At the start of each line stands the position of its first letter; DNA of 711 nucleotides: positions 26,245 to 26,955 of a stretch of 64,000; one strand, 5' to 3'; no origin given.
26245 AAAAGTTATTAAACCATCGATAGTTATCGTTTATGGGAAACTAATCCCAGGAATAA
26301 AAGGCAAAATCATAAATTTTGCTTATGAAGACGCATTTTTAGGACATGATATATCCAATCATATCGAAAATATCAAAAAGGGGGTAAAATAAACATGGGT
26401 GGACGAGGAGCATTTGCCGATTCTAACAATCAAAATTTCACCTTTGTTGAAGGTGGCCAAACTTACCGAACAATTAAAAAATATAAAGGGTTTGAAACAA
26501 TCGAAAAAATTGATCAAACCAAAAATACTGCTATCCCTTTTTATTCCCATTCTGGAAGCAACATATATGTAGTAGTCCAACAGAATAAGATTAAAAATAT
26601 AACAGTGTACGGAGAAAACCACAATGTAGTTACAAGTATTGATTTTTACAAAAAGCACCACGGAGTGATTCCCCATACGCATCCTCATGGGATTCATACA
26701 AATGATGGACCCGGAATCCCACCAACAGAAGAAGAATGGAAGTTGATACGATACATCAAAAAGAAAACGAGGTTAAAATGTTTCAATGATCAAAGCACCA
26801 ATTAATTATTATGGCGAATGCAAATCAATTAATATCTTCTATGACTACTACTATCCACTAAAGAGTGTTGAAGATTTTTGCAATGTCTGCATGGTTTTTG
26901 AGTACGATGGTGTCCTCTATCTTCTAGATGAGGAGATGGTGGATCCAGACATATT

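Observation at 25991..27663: Opposite-strand four-gene cassette inserted into the conserved ftsZ / ileS junction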

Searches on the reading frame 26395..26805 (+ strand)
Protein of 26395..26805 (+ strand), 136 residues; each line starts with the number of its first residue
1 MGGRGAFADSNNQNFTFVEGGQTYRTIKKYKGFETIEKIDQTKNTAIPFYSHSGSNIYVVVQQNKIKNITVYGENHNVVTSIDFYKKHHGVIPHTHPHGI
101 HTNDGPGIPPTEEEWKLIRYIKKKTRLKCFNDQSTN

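Call 3: search_protein_families(library=pfam, proteins=[window:26395-26805:+], max_evalue=1)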
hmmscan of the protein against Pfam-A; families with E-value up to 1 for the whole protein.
window:26395-26805:+ (136 aa): 4 families
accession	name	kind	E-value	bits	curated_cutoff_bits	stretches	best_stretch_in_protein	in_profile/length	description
PF15529.11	Ntox24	-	0.0024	18.6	24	1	60-106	27-78/91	Bacterial toxin 24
PF05256.17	UPF0223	-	0.055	14.3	25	1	26-67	38-80/86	Uncharacterised protein family (UPF0223)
PF13375.12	RnfC_N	-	0.071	13.6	25.6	1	19-77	4-63/101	RnfC Barrel sandwich hybrid domain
PF13146.11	TRL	-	0.29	11.8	25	1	19-52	36-69/77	TRL-like protein family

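Call 4: search_protein_families(library=phrogs, proteins=[window:26395-26805:+], max_evalue=1)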
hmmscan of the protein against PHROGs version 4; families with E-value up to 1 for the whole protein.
window:26395-26805:+ (136 aa): 3 families
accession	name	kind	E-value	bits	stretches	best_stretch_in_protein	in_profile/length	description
phrog_9479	-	unknown function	1.3e-07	33.2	1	1-101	1-99/136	-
phrog_644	-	unknown function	0.11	13.4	1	7-87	77-160/174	-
phrog_34117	-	unknown function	0.28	12.7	0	63-86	13-36/61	-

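Call 5: search_protein_families(library=ncbifam, proteins=[window:26395-26805:+], max_evalue=1)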
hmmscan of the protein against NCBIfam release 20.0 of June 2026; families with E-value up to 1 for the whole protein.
window:26395-26805:+ (136 aa): 0 families

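Call 11: search_protein_families(library=padloc, proteins=[window:26395-26805:+], max_evalue=1)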
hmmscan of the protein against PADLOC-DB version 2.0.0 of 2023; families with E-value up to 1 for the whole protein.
window:26395-26805:+ (136 aa): 0 families

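Call 13: find_homologous_proteins(query=window:26395-26805:+, max_evalue=0.001)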
Query window:26395-26805:+ (136 aa): 2 proteins with E <= 0.001 among 8 candidates.
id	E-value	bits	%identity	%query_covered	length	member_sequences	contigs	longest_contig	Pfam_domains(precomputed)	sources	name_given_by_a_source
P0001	2.8e-88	311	100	100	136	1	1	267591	-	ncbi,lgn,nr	ncbi:MAG: hypothetical protein LUC31_03040 [Coprobacillus sp.]|nr:hypothetical protein [Coprobacillu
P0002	1.8e-28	117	63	63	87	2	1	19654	-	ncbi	-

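Call 14: find_encoding_contigs(protein=P0002, flank=10000, max_places=6)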
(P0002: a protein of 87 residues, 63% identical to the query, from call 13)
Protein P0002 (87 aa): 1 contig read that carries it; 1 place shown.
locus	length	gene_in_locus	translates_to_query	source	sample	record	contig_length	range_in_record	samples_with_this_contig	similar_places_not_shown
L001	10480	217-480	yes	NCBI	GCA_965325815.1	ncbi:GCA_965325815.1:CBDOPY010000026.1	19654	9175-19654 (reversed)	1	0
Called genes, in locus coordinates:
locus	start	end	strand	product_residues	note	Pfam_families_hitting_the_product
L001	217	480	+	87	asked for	-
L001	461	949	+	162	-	-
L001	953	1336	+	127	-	-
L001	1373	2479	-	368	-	PF00091:Tubulin, PF12327:FtsZ_C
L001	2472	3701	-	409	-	PF11104:PilM_2 (faint), PF06723:MreB_Mbl (weak), PF14450:FtsA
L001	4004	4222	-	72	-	-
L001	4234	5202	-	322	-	PF01795:Methyltransf_5, PF13847:Methyltransf_31 (faint)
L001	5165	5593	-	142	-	PF02381:MraZ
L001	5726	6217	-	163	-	PF02620:YceD (weak)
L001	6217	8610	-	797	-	PF01588:tRNA_bind, PF03483:B3_4, PF03484:B5, PF17759:tRNA_synthFbeta, PF03147:FDX-ACB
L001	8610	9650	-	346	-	PF02912:Phe_tRNA-synt_N, PF01409:tRNA-synt_2d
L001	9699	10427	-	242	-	PF22435:MRM3-like_sub_bind (weak), PF00588:SpoU_methylase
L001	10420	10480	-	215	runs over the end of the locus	PF01863:YgjP-like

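Call 27: search_dna_similar(query=window:26395-26805:+, collection=phages, mode=protein, max_evalue=0.01, max_rows=25)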
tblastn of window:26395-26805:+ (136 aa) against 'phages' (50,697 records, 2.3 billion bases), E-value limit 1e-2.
Records with a match: 3; places in all: 3; records where one place covers at least 80% of the query: 3.
Best place of each record, by identity: <60% 3.
By first word of the organism name: Bacteriophage 2; Roseburia 1.
By host as written in the record: - 3.
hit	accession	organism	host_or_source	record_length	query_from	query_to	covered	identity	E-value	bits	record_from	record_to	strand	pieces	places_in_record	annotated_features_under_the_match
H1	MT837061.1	Bacteriophage sp.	human fecal samples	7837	1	128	94%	39.2%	2e-21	94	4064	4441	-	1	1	record has no annotation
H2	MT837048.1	Bacteriophage sp.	human fecal samples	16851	1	123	90%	29.9%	2e-5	48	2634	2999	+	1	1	record has no annotation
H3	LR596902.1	Roseburia phage Jekyll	-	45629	1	123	90%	28.5%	4e-3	41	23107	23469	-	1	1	hypothetical protein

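Call 28: get_annotated_region(hit=H3, flank=5000)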
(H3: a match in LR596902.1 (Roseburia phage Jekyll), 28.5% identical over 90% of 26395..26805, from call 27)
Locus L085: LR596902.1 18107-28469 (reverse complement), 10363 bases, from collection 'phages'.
description: Roseburia phage Jekyll genome assembly, chromosome: 1.
organism: Roseburia phage Jekyll (NCBI taxid 2570912)
taxonomy: Viruses; Duplodnaviria; Heunggongvirae; Uroviricota; Caudoviricetes
host: -; source: -; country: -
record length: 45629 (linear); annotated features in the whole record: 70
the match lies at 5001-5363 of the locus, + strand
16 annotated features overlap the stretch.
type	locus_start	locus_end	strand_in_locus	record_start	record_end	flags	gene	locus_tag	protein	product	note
CDS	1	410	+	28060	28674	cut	-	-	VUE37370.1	YqfB-like protein of E. coli, ASCH domain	-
CDS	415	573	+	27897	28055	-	-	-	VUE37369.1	hypothetical protein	-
CDS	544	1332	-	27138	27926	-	-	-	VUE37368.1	hypothetical protein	-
CDS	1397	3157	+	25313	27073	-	-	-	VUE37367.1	cytosine DNA methylase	-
CDS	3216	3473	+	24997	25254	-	-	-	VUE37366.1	hypothetical protein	-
CDS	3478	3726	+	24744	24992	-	-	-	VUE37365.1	hypothetical protein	-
CDS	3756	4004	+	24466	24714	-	-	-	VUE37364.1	hypothetical protein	-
CDS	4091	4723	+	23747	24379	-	-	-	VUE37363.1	hypothetical protein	-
CDS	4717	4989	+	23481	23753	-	-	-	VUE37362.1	hypothetical protein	-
CDS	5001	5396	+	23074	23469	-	-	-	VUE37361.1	hypothetical protein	-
CDS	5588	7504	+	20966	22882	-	-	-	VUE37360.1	terminase large subunit, PBSX family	-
CDS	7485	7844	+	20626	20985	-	-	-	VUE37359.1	hypothetical protein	-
CDS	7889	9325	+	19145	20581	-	-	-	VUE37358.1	portal protein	-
CDS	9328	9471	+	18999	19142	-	-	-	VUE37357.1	hypothetical protein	-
CDS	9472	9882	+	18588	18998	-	-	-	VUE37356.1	neck protein Ne1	-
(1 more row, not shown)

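Call 29: get_annotated_region(hit=H1, flank=4500)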
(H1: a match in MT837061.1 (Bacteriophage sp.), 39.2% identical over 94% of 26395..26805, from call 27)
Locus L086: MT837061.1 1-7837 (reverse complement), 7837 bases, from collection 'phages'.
description: UNVERIFIED: Bacteriophage sp. clone scaffold_3783 genomic sequence.
organism: Bacteriophage sp. (NCBI taxid 38018)
taxonomy: Viruses
host: -; source: human fecal samples; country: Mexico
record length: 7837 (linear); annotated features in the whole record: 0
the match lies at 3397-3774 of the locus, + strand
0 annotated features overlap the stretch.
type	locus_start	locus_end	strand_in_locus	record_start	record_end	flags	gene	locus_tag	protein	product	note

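Call 30: get_annotated_region(hit=H2, flank=5000)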
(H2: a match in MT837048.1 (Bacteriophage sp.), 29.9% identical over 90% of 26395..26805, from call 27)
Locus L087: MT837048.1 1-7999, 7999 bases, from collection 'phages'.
description: UNVERIFIED: Bacteriophage sp. clone scaffold_3744 genomic sequence.
organism: Bacteriophage sp. (NCBI taxid 38018)
taxonomy: Viruses
host: -; source: human fecal samples; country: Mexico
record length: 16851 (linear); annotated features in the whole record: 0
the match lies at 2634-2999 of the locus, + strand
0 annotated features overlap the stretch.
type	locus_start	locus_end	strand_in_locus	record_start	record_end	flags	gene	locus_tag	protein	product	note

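Call 39: search_protein_representatives(alignment_id=A2)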
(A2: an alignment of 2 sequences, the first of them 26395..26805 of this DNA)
Query: 2 sequences, 136 profile positions. Proteins with E-value up to 0.001 (for the whole library): 64; up to 1e-10: 20; up to 1e-30: 2. The best 64 are listed.
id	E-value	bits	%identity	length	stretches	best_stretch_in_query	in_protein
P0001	2.4e-84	296.4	-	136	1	1-136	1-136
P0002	3.3e-50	185.8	-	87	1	51-136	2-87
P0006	2.3e-22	95.7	-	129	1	1-128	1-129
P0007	1.6e-20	89.7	-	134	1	1-130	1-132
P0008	4.3e-20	88.3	-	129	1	1-127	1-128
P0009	6.1e-19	84.5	-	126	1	1-126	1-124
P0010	3.1e-17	79.0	-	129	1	1-126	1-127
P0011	7.5e-17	77.8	-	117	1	26-128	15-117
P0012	1.3e-16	77.0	-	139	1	1-124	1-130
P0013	2.1e-16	76.3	-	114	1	41-129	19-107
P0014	2.0e-15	73.1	-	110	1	41-127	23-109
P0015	5.1e-15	71.8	-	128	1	2-98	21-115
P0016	3.8e-14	69.0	-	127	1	1-114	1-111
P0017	1.1e-12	64.3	-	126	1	1-126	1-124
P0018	2.0e-12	63.4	-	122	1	45-128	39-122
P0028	2.2e-08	50.4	-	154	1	13-91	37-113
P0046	2.0e-05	40.8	-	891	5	42-81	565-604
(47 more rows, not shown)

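Call 41: search_protein_families(library=pfam, alignment_id=A3, max_evalue=0.01)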
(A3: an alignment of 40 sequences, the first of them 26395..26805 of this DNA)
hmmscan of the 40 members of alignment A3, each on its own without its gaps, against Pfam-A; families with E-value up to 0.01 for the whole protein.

A. member 1, window:26395-26805:+ (136 aa): 1 family
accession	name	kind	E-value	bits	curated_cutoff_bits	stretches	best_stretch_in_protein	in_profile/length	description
PF15529.11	Ntox24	-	0.0024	18.6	24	1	60-106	27-78/91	Bacterial toxin 24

B. families by the number of members that match (of 40 scanned): 4 families
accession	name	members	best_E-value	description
PF15529.11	Ntox24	9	0.00014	Bacterial toxin 24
PF16459.11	Phage_TAC_13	1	0.0019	Phage tail assembly chaperone, TAC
PF07468.17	Agglutinin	1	0.0053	Agglutinin domain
PF13973.12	DUF4222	1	0.0068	Domain of unknown function (DUF4222)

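Call 44: search_solved_structures(query=A3, max_evalue=10, show_alignments=2)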
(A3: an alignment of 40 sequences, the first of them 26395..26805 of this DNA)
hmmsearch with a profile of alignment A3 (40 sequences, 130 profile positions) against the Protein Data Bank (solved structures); distinct sequences matched with E-value up to 10: 0.

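Call 45: find_encoding_contigs(protein=P0006, flank=6000, max_places=4)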
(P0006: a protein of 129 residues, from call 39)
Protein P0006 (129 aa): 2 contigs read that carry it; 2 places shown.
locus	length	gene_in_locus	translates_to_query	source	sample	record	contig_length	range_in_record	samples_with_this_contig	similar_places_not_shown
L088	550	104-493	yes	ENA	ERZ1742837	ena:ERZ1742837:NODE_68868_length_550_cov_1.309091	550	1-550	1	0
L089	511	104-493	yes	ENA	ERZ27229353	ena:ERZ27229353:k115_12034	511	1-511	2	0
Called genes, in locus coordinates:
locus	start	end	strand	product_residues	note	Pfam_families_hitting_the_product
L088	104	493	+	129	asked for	-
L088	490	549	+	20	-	?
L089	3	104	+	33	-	?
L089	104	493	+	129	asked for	-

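Call 48: find_related_loci(query=A4, collection=viral_contigs, flank=6000)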
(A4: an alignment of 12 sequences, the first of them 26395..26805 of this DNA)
Query A4 (136 aa) in viral_contigs; peptide patterns used: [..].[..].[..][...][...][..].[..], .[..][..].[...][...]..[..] (x = any residue, [..] = any of these).
55 stretches matched a pattern; 7 encode a relative of the query (tblastn E <= 1e-3); 7 distinct loci.
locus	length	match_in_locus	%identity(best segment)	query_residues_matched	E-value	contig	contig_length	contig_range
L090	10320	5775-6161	41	1-128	6e-28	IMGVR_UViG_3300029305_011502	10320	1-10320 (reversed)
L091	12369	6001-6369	40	1-127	1e-27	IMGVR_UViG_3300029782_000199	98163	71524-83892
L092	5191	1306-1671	33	1-122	1e-9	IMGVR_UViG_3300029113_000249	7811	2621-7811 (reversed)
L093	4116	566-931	33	1-122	1e-9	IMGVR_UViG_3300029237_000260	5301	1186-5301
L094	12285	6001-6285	35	1-99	1e-7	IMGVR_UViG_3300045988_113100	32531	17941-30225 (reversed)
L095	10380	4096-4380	35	1-99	1e-7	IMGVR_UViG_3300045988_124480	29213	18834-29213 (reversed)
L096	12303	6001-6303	31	21-123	3e-6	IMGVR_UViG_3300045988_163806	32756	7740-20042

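Call 51: predict_structure(alignment_id=A3)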
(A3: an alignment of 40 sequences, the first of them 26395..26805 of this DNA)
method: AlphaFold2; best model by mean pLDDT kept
length: 136 residues; sequences in the alignment: 40
mean_pLDDT: 84.2   pTM: 0.79
mean pLDDT of the five models: 84.2, 83.9, 82.3, 81.9, 81.4
residues with pLDDT >= 90: 77; 70-90: 34; 50-70: 12; < 50: 13
segments of 3 or more residues with pLDDT < 50: 1-10
pLDDT, mean of each block of 10 residues (from residue 1): 44 61 89 93 83 92 95 94 92 91 81 97 95 63
secondary structure, 60 per line:
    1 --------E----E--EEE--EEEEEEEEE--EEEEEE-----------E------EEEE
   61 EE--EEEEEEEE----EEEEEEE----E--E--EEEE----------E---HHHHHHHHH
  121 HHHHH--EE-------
elements in order: E17-19 E22-30 E33-38 E57-62 E65-72 E77-83 E94-97 H112-125

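Call 65: search_protein_families(library=pfam, proteins=[L090:3976-4335:+, L090:4332-4886:+, L091:6747-7283:+], max_evalue=0.01)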
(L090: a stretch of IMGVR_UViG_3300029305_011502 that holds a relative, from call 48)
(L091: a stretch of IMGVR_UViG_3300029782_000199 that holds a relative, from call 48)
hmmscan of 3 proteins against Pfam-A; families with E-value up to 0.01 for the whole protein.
L090:3976-4335:+ (119 aa): 1 family
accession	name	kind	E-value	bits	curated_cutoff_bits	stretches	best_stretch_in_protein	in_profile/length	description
PF12844.13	HTH_19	-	5.7e-05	23.4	30.2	1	5-49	1-44/64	Helix-turn-helix domain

L090:4332-4886:+ (184 aa): 1 family
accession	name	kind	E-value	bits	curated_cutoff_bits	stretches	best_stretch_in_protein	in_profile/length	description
PF06114.19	Peptidase_M78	-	8.4e-06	26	22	1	64-141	21-88/123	IrrE N-terminal-like domain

L091:6747-7283:+ (178 aa): 3 families
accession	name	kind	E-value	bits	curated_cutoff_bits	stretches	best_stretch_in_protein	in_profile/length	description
PF00335.26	Tetraspanin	-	3.6e-05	24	32.1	1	45-171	19-138/225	Tetraspanin family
PF07690.21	MFS_1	-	0.00097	18.6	33.4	1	25-135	198-335/347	Major Facilitator Superfamily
PF14093.11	DUF4271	-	0.006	16.9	29.7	1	11-157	25-182/206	Domain of unknown function (DUF4271)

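Call 81: search_protein_families(library=pfam, proteins=[P0046, P0028], max_evalue=0.01)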
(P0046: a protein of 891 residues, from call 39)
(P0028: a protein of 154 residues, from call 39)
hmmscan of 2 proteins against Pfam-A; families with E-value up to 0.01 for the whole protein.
P0046 (891 aa): 2 families
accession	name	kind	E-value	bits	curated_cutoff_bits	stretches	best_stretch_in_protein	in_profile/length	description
PF13229.12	Beta_helix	-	2.1e-06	27.9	25.9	0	332-439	12-121/158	Right handed beta helix region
PF03065.20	Glyco_hydro_57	-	0.00083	19.2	21.2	0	568-599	182-213/291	Glycosyl hydrolase family 57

P0028 (154 aa): 1 family
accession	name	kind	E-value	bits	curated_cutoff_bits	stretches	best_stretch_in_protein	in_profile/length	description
PF01797.21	Y1_Tnp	-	5.2e-06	27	23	1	10-39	2-31/121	Transposase IS200 like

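Call 86: find_related_loci(query=A4, collection=metagenome_contigs, flank=5000)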
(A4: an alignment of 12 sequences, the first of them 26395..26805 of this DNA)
Query A4 (136 aa) in metagenome_contigs; peptide patterns used: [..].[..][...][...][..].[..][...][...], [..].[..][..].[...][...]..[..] (x = any residue, [..] = any of these).
280 stretches matched a pattern; 176 encode a relative of the query (tblastn E <= 1e-3); the best 80 are kept; 80 distinct loci.
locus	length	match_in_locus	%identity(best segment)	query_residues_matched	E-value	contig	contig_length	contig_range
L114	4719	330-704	47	1-128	1e-32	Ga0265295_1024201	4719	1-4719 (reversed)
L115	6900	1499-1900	43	1-133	2e-31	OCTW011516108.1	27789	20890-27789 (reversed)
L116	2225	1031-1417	46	1-128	2e-31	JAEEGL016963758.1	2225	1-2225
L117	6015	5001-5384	44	1-127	1e-30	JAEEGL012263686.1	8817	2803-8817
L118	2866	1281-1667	43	1-128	4e-30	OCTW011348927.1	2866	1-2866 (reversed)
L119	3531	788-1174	46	1-128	2e-30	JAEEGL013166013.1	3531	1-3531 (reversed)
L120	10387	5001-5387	43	1-128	9e-30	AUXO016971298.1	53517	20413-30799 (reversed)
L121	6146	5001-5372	41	1-128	1e-29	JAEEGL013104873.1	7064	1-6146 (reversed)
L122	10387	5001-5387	42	1-128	1e-29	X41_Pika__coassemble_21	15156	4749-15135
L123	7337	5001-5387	43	1-128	7e-30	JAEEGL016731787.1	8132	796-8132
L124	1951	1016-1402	43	1-128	9e-30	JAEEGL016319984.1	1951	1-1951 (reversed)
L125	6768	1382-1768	43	1-128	7e-30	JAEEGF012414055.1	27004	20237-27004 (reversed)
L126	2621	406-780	47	1-128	2e-29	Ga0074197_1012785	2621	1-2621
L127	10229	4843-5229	43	1-128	3e-29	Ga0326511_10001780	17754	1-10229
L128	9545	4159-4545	43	1-128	3e-29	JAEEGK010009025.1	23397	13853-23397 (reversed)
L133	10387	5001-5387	42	1-128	4e-28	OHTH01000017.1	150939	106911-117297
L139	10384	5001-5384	42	1-127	8e-28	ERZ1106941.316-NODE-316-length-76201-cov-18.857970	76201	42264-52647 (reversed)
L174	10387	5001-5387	40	1-128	2e-25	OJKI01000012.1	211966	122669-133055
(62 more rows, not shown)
